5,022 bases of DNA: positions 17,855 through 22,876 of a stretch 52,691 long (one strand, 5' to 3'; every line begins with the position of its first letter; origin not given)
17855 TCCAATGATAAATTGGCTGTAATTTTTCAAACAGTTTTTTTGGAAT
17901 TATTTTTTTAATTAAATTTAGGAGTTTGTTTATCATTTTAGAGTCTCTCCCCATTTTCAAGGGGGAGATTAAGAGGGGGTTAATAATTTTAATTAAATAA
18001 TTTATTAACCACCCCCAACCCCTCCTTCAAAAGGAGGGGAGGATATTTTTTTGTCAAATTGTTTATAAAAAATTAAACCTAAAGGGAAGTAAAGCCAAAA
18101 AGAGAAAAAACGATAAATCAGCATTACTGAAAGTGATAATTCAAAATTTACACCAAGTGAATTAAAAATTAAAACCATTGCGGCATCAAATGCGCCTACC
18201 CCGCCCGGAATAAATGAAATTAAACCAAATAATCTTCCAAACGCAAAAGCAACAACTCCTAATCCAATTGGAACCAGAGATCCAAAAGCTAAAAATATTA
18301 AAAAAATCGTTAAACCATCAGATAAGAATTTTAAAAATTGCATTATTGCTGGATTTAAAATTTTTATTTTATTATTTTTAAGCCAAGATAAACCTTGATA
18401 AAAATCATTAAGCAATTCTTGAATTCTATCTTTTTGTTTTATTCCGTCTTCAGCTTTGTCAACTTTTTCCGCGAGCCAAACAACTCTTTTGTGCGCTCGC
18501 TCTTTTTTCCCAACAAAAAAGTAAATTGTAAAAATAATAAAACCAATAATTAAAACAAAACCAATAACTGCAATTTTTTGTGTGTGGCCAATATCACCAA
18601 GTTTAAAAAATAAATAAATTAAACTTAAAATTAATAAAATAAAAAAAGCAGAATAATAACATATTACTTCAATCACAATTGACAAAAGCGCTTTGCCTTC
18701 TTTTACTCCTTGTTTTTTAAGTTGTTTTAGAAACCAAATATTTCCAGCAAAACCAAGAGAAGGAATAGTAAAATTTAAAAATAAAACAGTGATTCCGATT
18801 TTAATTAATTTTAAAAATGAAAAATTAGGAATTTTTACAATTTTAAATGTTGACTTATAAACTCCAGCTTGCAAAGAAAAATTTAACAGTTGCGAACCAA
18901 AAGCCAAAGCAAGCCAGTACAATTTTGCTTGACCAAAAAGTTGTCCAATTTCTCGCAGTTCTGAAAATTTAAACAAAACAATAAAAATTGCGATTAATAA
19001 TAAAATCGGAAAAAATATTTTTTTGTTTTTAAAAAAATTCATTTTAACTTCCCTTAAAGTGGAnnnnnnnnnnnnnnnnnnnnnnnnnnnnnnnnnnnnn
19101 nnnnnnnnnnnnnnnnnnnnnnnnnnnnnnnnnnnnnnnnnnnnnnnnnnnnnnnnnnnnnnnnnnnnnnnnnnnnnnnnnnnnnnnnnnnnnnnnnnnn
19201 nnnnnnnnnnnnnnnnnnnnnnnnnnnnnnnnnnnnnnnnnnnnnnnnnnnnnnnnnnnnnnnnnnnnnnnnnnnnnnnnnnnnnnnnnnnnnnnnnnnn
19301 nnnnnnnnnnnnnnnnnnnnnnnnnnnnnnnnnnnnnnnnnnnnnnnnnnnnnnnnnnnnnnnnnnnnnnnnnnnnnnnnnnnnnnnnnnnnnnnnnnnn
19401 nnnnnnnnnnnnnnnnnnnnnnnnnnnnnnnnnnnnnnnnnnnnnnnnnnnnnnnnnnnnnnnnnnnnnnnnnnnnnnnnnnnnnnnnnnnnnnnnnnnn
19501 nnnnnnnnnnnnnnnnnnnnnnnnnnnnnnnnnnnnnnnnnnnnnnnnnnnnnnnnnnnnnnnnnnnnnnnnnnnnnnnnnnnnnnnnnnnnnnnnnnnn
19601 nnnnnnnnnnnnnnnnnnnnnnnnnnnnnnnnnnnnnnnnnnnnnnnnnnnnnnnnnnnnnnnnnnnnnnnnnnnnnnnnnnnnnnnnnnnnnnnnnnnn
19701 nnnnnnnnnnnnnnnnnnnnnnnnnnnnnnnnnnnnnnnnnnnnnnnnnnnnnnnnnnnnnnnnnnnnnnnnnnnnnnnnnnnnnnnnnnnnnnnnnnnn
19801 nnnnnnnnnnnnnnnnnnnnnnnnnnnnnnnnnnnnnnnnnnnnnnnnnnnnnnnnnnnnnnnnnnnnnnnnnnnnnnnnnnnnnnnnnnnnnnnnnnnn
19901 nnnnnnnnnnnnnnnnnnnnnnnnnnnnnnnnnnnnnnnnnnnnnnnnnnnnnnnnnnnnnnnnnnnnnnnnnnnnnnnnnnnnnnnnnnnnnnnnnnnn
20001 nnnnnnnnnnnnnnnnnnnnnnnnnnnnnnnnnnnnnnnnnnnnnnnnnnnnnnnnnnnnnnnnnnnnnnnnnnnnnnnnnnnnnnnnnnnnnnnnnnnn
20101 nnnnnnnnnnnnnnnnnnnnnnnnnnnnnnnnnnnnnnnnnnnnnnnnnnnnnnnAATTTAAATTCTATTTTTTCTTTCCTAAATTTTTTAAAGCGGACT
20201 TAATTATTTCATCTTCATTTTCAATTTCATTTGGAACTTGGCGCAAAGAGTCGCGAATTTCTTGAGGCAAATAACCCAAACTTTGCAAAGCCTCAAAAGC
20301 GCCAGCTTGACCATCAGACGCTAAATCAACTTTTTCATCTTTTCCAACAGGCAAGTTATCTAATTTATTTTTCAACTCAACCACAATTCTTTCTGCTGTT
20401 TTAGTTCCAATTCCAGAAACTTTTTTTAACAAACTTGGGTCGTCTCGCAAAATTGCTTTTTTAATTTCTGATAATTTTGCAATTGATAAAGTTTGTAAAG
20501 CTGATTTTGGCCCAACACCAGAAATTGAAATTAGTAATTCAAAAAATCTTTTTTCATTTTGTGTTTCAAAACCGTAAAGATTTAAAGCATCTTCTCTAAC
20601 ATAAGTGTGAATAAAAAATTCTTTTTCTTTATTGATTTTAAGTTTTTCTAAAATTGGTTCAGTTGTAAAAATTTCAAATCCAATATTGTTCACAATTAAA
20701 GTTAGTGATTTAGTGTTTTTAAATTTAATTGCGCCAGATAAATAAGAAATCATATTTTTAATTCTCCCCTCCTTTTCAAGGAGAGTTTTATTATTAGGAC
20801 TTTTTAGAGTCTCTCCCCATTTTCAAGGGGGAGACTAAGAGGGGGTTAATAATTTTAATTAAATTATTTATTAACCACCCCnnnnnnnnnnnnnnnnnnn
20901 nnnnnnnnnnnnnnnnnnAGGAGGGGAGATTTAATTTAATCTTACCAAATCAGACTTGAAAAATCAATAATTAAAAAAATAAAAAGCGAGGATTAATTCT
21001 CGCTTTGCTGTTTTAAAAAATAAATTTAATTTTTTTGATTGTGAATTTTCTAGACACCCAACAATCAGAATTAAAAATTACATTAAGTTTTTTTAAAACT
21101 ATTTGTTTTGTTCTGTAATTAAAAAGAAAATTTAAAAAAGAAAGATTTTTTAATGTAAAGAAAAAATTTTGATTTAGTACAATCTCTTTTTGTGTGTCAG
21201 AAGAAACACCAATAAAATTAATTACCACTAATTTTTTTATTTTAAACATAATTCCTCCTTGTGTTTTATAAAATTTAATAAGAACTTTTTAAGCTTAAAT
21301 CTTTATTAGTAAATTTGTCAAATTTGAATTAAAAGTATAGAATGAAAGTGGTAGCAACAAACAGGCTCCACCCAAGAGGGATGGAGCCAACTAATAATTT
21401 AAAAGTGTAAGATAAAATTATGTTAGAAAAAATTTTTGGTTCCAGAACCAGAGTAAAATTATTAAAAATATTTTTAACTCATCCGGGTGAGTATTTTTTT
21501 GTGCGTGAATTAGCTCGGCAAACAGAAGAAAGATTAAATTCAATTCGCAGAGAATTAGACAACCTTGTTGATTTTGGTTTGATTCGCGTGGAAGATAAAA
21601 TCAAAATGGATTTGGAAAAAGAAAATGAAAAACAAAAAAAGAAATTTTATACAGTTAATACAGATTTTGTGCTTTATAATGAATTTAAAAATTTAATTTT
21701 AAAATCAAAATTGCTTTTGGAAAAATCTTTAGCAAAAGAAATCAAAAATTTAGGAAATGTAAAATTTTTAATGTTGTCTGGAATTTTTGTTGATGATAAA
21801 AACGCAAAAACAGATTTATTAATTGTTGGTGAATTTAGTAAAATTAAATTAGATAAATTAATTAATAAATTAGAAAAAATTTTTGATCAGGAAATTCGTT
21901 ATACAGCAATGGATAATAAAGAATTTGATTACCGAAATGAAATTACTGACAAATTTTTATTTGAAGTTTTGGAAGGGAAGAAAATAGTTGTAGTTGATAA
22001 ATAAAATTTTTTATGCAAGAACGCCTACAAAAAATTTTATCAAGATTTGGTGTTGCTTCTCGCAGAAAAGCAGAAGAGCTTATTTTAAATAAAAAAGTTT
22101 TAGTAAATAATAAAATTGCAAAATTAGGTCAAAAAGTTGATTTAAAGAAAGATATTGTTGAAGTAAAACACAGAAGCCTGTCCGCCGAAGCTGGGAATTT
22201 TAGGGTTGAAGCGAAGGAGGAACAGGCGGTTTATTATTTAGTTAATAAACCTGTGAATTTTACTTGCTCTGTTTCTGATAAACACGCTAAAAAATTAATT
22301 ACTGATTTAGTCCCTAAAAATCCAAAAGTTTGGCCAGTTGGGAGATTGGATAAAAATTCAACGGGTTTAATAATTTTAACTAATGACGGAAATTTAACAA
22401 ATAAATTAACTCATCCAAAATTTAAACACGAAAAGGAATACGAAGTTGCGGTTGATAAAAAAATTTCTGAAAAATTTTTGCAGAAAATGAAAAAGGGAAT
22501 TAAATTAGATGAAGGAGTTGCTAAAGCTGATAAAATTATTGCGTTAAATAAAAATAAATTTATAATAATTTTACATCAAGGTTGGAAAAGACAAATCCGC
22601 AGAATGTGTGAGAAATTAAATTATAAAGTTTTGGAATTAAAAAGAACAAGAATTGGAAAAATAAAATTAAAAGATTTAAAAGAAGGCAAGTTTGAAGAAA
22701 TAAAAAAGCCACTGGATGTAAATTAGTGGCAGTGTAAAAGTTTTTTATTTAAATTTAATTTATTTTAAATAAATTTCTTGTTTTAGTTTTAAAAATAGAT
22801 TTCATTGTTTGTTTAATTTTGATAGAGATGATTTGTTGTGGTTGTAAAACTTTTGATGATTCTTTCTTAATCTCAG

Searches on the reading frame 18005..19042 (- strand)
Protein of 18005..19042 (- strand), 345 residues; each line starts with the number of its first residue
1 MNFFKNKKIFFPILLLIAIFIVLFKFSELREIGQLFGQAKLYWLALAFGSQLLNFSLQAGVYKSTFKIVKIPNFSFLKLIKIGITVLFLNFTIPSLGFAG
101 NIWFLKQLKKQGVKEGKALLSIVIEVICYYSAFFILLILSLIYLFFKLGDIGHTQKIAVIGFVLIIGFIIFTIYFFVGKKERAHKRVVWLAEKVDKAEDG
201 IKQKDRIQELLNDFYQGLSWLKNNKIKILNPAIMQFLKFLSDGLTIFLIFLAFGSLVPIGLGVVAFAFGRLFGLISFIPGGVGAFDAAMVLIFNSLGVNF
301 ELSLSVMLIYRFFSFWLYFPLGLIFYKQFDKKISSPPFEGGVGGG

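Call 14: search_protein_families(library=pfam, proteins=[window:18005-19042:-], max_evalue=0.001)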
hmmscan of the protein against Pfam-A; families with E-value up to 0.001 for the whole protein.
window:18005-19042:- (345 aa): 1 family
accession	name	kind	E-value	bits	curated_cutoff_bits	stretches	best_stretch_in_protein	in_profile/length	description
PF03706.18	LPG_synthase_TM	-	1.3e-32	113.9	33.4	1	13-322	5-302/302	Lysylphosphatidylglycerol synthase TM region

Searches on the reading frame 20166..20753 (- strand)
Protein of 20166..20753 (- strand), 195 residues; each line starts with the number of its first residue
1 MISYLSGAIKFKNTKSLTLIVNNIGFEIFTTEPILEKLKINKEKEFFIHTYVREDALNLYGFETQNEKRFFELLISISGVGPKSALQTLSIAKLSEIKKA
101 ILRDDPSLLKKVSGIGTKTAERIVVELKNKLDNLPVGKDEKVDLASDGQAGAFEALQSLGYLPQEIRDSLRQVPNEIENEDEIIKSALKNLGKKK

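Call 14: search_protein_families(library=pfam, proteins=[window:20166-20753:-], max_evalue=0.001)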
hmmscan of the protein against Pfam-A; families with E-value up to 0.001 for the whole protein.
window:20166-20753:- (195 aa): 5 families
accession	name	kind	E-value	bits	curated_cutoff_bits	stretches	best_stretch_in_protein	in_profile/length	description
PF01330.27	RuvA_N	-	3e-16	59.7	23.6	1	1-61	1-61/61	RuvA N terminal domain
PF14520.12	HHH_5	-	6.7e-14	52.6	27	1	71-128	1-56/57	Helix-hairpin-helix domain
PF00633.29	HHH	-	7.9e-08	32.2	24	0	100-124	4-28/30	Helix-hairpin-helix motif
PF07499.19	RuvA_C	-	2.7e-07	31.4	24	1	152-191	6-46/47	RuvA, C-terminal domain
PF21176.3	RecR_HhH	-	0.00017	21.7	27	0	109-126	8-25/45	RecR, helix-hairpin-helix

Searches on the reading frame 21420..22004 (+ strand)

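Call 9: search_protein_families(library=pfam, proteins=[window:21420-22004:+], max_evalue=0.001)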
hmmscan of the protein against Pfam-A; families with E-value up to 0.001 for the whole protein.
window:21420-22004:+ (194 aa): 0 families

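Call 86: search_protein_families(library=padloc, proteins=[window:21420-22004:+], max_evalue=0.01)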
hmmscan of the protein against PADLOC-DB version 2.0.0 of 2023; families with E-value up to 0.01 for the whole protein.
window:21420-22004:+ (194 aa): 5 families
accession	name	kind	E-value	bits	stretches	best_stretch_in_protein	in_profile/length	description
PDLC04368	PDC-M05A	-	3.1e-19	67.6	1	5-193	9-190/201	-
PDLC04369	PDC-M05A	-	7.7e-12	43.3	1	1-191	5-184/201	-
PDLC04372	PDC-M05A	-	4e-07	28.5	1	31-192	4-158/167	-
PDLC04370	PDC-M05A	-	9.8e-05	20.3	1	2-188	8-184/194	-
PDLC01438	Csa3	-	0.0017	16.4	1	5-105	144-235/305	"CAS-I,CAS-II,CAS-III,CAS-IV,CAS-V,CAS-VI; associated_signaling"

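Call 87: search_protein_families(library=ncbifam, proteins=[window:21420-22004:+], max_evalue=0.01)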
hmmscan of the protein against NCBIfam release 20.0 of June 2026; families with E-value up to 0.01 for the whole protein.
window:21420-22004:+ (194 aa): 0 families

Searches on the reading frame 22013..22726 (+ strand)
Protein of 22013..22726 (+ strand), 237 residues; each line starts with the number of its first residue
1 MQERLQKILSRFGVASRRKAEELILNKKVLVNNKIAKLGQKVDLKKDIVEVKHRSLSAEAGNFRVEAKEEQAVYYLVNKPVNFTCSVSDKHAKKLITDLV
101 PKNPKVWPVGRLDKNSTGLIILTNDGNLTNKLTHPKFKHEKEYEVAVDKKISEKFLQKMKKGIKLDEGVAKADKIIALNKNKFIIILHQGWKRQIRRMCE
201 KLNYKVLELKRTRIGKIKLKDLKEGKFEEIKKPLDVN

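Call 9: search_protein_families(library=pfam, proteins=[window:22013-22726:+], max_evalue=0.001)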
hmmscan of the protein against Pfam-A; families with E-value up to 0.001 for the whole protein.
window:22013-22726:+ (237 aa): 2 families
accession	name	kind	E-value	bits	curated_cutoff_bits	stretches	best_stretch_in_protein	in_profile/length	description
PF00849.27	PseudoU_synth_2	-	8e-21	75.3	26.8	1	74-200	2-151/152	RNA pseudouridylate synthase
PF01479.30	S4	-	7.6e-11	42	22.8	1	3-45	1-44/48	S4 domain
